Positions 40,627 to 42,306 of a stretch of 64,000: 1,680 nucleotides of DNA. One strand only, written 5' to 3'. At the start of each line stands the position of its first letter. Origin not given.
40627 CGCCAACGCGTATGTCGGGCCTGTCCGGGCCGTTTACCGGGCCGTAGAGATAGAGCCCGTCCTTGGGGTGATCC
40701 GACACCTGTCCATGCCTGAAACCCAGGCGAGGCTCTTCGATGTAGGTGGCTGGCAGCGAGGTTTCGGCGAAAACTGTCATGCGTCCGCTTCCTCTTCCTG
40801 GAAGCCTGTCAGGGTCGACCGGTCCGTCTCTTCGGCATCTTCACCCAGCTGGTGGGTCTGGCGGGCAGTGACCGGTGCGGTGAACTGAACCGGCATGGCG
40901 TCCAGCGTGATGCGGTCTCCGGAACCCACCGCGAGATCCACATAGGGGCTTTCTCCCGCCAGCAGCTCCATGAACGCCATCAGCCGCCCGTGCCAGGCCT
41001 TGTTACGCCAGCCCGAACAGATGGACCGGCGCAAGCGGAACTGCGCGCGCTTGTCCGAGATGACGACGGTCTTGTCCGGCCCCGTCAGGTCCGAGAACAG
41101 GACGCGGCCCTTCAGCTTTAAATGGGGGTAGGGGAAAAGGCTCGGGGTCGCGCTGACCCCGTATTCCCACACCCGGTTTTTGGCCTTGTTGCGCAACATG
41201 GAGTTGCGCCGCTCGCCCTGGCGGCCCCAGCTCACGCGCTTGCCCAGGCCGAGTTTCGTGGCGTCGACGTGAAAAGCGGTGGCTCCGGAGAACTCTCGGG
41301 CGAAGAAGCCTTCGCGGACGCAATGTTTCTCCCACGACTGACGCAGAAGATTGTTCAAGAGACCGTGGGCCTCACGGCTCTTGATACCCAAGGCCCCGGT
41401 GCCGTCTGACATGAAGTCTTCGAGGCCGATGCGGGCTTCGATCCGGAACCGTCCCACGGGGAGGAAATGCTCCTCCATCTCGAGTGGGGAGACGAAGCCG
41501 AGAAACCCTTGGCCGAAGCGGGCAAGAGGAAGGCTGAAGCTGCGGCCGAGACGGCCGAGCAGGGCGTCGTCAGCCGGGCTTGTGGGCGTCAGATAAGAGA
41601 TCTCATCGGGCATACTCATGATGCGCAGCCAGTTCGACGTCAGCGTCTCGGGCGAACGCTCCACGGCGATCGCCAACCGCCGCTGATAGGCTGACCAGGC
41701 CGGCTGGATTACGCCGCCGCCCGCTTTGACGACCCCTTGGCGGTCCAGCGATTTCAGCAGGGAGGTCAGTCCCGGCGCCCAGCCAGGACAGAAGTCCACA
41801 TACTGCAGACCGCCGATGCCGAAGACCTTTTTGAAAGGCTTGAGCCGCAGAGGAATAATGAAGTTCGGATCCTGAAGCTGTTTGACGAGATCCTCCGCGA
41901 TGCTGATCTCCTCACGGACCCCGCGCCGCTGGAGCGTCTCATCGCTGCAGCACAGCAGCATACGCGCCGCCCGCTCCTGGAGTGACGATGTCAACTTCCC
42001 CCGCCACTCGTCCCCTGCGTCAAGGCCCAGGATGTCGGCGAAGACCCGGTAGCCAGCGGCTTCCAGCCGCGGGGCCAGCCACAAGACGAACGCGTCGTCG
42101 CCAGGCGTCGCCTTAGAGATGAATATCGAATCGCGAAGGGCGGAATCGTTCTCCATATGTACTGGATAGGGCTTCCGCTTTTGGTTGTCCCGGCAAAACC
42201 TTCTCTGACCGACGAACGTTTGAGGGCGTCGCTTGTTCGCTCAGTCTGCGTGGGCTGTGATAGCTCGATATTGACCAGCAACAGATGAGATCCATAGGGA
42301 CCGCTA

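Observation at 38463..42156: SPARTA-type short pAgo system with an extra, tightly linked third gene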

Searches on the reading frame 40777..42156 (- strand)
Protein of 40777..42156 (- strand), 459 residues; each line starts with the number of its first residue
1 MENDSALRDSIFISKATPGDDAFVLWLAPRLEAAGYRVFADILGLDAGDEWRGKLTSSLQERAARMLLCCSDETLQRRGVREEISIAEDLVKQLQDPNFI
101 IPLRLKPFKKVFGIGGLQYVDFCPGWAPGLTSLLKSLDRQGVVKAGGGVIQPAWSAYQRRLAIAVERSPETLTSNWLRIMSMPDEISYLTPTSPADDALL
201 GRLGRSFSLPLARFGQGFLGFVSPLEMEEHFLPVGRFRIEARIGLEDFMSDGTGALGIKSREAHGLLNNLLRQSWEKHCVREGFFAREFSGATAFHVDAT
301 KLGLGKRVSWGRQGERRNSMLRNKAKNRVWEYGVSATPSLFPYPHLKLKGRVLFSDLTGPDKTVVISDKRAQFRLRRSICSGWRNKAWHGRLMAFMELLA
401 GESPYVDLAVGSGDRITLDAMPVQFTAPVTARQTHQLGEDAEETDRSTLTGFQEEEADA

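Call 3: search_protein_families(library=pfam, proteins=[window:40777-42156:-], max_evalue=0.01)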
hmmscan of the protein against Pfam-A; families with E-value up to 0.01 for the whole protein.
window:40777-42156:- (459 aa): 1 family
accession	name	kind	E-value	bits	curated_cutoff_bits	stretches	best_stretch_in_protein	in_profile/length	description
PF13676.11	TIR_2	-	6.5e-19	69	28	1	11-127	1-115/122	TIR domain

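Call 4: search_protein_families(library=padloc, proteins=[window:40777-42156:-], max_evalue=0.01)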
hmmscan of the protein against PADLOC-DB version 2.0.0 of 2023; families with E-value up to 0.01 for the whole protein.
window:40777-42156:- (459 aa): 5 families
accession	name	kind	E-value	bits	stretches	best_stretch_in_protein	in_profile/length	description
PDLC02400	Aga_TIR-PNTD1-PNTD2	-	7.4e-155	514.8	1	4-456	182-635/639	Class I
PDLC02403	Aga_TIR-PNTD1-PNTD2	-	5.3e-139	462.1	1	8-449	2-436/443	Class I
PDLC02421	Aga_TIR-PNTD1-PNTD2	-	1.8e-131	437.2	1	8-442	3-429/430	Class I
PDLC02416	Aga_REase-TIR-PNTD1-PNTD2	-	3.5e-122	407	1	3-454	150-565/572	Class I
PDLC05062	PDC-S66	-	0.00065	17.2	1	11-60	151-200/282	-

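Call 16: search_protein_families(library=ncbifam, proteins=[window:40777-42156:-], max_evalue=1)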
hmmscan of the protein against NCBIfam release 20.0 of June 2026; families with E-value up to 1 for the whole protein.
window:40777-42156:- (459 aa): 0 families

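Call 69: search_solved_structures(query=window:40777-42156:-, max_evalue=0.00001, show_alignments=1)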
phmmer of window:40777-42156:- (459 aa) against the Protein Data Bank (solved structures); distinct sequences matched with E-value up to 0.00001: 8.
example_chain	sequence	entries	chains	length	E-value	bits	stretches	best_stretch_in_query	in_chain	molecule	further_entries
8qlo_A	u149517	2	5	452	3e-45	157.9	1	7-455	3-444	Toll/interleukin-1 receptor domain-containing protein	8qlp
8fex_A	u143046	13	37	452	9.6e-42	146.4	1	7-450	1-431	TIR-APAZ | TIR domain-containing protein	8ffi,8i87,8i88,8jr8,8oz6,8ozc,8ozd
8sp0_A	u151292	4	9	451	2.1e-41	145.3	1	8-450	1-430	TIR-APAZ | TIR domain-containing protein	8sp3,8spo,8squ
8j7s_B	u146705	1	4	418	5.1e-41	144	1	7-429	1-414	TIR domain-containing protein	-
8j8h_B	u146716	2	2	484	5.9e-40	140.5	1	6-455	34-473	TIR domain-containing protein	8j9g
8ifk_A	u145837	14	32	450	1.7e-39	139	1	7-455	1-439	TIR domain-containing protein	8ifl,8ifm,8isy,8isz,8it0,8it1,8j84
8z92_E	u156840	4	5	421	5.5e-39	137.3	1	7-427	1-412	TIR domain-containing protein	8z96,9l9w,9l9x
8u7b_B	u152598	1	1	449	8.4e-39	136.7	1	7-455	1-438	TIR domain-containing protein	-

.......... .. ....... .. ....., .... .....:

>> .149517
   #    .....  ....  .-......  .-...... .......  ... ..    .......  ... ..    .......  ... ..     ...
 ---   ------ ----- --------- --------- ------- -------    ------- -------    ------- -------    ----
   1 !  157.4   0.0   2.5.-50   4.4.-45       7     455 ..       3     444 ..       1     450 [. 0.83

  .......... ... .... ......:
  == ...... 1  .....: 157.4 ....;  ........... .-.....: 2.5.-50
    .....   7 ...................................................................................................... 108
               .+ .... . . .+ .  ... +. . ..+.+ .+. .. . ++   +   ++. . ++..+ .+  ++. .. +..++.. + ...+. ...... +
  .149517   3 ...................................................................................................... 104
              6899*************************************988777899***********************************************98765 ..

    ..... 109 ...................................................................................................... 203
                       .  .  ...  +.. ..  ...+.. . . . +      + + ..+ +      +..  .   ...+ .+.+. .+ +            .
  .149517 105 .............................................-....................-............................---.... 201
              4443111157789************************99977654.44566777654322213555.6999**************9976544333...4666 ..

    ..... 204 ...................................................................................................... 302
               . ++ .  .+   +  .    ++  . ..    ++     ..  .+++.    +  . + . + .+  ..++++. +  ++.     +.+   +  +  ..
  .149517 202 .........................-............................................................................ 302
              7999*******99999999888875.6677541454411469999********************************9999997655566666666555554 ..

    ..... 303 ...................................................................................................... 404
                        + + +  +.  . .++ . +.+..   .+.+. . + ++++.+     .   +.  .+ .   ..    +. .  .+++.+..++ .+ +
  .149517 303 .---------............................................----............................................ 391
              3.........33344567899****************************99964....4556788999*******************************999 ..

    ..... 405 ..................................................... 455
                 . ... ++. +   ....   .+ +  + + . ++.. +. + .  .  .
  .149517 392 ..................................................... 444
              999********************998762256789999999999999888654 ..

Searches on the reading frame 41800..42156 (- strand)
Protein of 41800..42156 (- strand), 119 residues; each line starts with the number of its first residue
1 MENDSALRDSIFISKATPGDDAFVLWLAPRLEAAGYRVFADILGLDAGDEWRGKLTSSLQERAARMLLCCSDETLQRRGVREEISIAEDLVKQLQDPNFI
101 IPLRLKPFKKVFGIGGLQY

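Call 85: search_solved_structures(query=window:41800-42156:-, max_evalue=0.001, show_alignments=3)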
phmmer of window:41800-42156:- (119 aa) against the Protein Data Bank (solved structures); distinct sequences matched with E-value up to 0.001: 8.
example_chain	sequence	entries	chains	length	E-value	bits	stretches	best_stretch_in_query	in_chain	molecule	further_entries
8qlo_A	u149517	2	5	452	3.7e-20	75.3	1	7-105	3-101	Toll/interleukin-1 receptor domain-containing protein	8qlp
8j7s_B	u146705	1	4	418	4.1e-18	68.7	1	7-105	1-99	TIR domain-containing protein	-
8fex_A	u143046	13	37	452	4.3e-18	68.7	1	7-105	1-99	TIR-APAZ | TIR domain-containing protein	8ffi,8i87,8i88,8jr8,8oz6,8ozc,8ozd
8sp0_A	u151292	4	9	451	9.4e-18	67.6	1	8-105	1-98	TIR-APAZ | TIR domain-containing protein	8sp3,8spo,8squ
8j8h_B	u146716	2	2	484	1.7e-17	66.7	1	6-105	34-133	TIR domain-containing protein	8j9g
8u7b_B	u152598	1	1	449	5.3e-17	65.2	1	7-105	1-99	TIR domain-containing protein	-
8z92_E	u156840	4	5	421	5.5e-17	65.1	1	7-105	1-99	TIR domain-containing protein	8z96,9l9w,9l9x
8ifk_A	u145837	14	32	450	5.5e-17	65.1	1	7-105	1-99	TIR domain-containing protein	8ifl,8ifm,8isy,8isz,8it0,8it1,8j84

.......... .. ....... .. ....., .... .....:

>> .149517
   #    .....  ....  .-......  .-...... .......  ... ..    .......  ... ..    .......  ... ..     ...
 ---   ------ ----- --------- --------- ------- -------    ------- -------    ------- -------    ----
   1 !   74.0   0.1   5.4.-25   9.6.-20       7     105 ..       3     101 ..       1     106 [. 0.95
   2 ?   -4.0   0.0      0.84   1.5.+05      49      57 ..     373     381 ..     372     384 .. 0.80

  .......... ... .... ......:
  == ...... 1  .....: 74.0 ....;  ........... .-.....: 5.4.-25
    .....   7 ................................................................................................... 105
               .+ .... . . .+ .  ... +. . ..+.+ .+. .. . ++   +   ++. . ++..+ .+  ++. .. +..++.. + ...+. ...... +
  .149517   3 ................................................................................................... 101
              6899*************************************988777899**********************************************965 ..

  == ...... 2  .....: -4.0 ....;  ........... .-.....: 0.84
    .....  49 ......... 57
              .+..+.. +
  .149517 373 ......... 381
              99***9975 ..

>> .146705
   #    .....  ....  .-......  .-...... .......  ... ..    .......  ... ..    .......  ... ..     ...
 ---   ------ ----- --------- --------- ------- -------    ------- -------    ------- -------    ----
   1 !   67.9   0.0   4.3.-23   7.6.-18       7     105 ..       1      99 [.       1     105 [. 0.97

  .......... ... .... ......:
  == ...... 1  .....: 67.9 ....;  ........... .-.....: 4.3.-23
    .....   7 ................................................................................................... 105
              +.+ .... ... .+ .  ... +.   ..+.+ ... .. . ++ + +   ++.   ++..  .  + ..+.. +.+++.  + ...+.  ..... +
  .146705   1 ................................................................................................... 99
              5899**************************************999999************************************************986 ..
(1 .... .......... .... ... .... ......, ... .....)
